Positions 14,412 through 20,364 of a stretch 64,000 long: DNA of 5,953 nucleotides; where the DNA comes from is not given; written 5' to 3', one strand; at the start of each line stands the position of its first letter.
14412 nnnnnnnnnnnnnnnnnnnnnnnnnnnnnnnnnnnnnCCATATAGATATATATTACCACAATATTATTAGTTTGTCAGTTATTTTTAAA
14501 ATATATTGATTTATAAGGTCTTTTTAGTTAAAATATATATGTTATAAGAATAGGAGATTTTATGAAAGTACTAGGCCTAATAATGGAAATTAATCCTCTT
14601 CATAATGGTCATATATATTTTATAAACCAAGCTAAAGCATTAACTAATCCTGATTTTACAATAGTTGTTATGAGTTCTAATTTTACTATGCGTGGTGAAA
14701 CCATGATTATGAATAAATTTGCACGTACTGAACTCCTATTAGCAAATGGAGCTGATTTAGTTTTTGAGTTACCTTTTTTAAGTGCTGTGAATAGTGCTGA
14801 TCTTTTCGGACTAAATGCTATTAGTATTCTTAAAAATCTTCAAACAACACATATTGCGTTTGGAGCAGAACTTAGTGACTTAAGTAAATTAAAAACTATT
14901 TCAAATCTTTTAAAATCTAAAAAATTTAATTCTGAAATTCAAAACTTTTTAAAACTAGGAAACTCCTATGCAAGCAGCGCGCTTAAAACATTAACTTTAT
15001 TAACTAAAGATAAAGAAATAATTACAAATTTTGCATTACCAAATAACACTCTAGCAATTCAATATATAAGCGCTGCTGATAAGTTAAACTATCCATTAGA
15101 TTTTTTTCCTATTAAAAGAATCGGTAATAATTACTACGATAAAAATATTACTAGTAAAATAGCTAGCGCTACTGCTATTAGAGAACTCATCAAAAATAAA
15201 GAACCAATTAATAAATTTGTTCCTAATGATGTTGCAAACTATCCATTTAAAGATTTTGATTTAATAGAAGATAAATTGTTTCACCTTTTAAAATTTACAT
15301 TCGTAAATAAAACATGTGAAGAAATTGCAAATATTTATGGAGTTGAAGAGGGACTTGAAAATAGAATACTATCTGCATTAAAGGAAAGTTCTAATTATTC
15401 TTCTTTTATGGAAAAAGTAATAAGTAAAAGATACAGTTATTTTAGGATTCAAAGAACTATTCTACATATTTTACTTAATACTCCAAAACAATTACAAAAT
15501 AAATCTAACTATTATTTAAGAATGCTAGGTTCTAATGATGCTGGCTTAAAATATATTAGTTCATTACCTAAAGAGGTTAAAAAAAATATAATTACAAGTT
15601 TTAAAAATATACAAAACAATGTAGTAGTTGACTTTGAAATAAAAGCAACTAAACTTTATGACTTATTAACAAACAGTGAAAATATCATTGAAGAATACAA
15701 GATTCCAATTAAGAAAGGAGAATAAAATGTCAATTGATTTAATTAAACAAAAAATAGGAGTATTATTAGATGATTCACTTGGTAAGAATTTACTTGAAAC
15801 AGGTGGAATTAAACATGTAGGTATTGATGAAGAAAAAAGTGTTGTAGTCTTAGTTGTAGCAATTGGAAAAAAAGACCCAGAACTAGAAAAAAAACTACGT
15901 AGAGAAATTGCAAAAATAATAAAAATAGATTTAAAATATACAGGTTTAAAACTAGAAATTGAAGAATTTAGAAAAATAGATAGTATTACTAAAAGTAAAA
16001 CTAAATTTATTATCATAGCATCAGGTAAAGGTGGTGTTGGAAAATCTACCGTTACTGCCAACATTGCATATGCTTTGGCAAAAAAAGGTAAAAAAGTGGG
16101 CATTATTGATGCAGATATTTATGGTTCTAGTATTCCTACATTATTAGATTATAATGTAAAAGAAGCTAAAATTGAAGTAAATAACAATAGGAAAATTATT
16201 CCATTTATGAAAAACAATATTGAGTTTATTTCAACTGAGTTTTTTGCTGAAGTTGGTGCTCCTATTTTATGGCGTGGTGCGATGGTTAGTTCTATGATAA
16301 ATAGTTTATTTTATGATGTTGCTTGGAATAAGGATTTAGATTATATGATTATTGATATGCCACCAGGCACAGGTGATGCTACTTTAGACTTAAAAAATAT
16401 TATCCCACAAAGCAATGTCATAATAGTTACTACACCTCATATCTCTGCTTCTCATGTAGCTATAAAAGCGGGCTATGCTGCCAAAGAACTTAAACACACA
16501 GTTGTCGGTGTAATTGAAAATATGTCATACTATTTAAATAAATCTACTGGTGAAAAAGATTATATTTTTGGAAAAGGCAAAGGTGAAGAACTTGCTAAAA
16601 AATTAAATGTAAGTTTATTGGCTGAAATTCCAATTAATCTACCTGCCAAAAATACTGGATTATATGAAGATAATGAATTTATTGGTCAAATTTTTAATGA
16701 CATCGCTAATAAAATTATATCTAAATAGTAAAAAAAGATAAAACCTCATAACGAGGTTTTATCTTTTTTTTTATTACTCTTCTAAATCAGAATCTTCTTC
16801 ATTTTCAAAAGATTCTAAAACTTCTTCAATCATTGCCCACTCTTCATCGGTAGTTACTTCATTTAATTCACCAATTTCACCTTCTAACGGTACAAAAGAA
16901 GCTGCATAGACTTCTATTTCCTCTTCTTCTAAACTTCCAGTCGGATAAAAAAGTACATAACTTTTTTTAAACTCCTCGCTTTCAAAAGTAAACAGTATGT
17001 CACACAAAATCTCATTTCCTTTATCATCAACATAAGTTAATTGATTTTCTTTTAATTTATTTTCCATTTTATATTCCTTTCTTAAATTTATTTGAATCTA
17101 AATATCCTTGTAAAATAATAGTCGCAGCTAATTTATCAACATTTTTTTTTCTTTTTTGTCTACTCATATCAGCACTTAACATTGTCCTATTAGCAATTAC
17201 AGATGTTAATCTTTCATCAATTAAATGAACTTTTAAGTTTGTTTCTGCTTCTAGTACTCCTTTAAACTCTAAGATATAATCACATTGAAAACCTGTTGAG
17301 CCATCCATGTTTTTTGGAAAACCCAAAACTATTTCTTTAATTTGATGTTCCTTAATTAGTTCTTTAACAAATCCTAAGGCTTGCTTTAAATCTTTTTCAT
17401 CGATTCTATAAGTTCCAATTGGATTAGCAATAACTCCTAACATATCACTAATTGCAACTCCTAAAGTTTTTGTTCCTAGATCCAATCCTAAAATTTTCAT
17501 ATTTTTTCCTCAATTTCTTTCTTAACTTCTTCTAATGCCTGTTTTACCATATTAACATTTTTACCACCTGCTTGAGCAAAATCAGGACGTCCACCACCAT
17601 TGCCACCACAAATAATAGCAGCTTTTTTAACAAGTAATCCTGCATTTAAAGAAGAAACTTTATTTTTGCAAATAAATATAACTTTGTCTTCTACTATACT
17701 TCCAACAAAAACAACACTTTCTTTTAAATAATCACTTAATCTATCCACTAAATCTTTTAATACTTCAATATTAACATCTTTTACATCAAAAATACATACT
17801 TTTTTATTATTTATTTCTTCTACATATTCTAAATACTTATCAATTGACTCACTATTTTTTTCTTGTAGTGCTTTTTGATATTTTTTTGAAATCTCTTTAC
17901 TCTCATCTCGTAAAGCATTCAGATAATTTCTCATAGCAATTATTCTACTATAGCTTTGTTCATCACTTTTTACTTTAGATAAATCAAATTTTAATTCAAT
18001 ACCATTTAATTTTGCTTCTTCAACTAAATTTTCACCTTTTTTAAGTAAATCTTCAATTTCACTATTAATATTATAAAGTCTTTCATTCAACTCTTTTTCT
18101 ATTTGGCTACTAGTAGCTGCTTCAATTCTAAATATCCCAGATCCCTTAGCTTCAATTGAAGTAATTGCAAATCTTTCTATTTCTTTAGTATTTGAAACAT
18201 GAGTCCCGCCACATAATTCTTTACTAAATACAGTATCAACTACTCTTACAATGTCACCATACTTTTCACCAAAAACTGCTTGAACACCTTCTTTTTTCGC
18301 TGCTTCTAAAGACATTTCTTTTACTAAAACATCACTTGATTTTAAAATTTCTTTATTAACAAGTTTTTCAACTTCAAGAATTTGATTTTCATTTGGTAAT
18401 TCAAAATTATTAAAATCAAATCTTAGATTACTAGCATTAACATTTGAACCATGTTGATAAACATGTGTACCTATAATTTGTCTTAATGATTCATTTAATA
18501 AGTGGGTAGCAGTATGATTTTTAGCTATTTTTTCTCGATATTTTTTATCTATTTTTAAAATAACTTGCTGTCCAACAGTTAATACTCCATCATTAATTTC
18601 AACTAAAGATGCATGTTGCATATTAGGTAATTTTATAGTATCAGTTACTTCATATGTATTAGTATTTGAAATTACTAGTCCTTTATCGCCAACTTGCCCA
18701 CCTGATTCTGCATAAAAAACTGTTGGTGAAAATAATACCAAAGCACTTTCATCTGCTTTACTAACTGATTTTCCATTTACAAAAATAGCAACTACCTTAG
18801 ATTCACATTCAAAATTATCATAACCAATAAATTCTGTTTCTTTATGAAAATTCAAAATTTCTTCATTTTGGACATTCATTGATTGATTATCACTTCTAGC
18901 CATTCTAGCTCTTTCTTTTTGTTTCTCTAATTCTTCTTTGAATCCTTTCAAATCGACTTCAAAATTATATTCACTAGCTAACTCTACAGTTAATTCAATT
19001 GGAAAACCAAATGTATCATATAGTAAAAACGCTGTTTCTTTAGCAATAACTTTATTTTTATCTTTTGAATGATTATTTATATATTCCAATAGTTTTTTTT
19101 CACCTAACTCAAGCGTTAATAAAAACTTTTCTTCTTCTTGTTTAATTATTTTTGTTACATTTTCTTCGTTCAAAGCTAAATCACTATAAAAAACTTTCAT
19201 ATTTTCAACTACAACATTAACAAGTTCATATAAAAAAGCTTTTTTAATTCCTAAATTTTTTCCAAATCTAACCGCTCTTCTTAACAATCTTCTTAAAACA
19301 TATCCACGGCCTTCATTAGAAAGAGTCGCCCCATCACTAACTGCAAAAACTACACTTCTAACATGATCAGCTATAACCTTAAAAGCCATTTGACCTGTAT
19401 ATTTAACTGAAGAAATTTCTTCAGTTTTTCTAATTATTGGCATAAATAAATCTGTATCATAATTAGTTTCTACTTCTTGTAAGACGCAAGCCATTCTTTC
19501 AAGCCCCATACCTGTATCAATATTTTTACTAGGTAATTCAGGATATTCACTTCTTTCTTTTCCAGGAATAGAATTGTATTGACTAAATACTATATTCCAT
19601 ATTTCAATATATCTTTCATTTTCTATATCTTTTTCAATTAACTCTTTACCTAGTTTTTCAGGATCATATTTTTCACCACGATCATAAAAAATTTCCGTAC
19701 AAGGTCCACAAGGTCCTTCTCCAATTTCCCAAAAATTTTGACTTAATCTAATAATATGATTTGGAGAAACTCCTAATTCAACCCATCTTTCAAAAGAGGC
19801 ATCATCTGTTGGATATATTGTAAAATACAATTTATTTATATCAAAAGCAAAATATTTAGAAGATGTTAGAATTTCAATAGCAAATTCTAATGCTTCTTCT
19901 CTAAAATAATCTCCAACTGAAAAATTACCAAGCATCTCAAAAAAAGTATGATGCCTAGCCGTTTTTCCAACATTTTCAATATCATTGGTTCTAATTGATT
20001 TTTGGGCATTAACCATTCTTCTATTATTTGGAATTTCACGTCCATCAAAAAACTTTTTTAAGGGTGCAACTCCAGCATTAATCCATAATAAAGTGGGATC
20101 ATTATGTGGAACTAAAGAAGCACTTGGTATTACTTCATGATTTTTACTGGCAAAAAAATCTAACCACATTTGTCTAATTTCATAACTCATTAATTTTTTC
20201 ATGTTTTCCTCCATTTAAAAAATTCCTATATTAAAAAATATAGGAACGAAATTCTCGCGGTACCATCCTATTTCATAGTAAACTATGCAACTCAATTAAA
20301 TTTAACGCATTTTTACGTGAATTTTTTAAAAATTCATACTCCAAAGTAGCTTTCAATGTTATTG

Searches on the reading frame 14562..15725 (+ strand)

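Call 55: search_protein_families(library=pfam, proteins=[window:14562-15725:+], max_evalue=0.00001)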
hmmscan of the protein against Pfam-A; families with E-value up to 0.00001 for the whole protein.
window:14562-15725:+ (387 aa): 1 family
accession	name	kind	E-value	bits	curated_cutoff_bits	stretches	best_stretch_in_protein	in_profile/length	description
PF05636.17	HIGH_NTase1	-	7.9e-106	355.2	27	1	1-373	1-393/402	HIGH Nucleotidyl Transferase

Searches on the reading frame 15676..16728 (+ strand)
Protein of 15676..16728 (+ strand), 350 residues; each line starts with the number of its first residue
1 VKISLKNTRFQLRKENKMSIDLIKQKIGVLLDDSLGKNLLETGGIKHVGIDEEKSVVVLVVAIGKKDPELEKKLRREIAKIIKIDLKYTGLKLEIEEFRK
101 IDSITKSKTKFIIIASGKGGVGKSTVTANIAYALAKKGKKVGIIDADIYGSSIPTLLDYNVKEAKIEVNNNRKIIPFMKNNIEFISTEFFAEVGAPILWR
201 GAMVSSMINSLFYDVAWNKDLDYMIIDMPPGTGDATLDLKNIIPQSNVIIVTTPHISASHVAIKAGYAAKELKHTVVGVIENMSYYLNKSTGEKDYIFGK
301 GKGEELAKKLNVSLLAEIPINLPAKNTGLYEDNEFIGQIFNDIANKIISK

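Call 55: search_protein_families(library=pfam, proteins=[window:15676-16728:+], max_evalue=0.00001)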
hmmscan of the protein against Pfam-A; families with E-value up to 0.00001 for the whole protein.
window:15676-16728:+ (350 aa): 6 families
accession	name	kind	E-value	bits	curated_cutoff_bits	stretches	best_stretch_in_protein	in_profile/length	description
PF10609.15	ParA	-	2.6e-75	253.4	27.1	1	110-326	4-217/246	NUBPL iron-transfer P-loop NTPase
PF01656.29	CbiA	-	7.9e-14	52.1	25.4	1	112-262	1-54/125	CobQ/CobB/MinD/ParA nucleotide binding domain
PF13614.12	AAA_31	-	1e-12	48.8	27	1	110-252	2-146/177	AAA domain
PF00142.24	Fer4_NifH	-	1.2e-09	38.5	25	1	114-348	4-245/271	4Fe-4S iron sulfur cluster binding proteins, NifH/frxC family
PF02374.21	ArsA_ATPase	-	1.3e-08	34.9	24.3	1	112-172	3-62/305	Anion-transporting ATPase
PF09140.17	MipZ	-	8.3e-08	32.3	20.7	1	111-159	2-50/262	ATPase MipZ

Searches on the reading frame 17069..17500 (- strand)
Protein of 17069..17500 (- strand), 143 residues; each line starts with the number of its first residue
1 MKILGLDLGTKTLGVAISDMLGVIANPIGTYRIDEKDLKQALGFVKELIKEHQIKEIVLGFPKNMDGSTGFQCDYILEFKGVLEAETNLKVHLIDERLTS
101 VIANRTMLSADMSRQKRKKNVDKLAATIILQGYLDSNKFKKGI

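Call 55: search_protein_families(library=pfam, proteins=[window:17069-17500:-], max_evalue=0.00001)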
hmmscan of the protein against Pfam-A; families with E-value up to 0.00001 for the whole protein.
window:17069-17500:- (143 aa): 1 family
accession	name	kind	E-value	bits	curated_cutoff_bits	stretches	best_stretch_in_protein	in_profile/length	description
PF03652.20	RuvX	-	3.6e-42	144.3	29.2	1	1-136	1-134/134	Holliday junction resolvase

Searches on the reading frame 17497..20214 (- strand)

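Call 55: search_protein_families(library=pfam, proteins=[window:17497-20214:-], max_evalue=0.00001)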
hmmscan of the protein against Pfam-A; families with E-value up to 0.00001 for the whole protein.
window:17497-20214:- (905 aa): 3 families
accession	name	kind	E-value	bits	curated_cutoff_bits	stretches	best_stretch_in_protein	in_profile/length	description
PF01411.24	tRNA-synt_2c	-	2.3e-189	630.9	30.3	1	12-558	1-551/552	tRNA synthetases class II (A)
PF02272.25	DHHA1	-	5.4e-16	59.4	25.9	1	803-903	1-102/102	DHHA1 domain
PF07973.19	tRNA_SAD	-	2.7e-14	53.3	24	1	656-698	1-44/44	Threonyl and Alanyl tRNA synthetase second additional domain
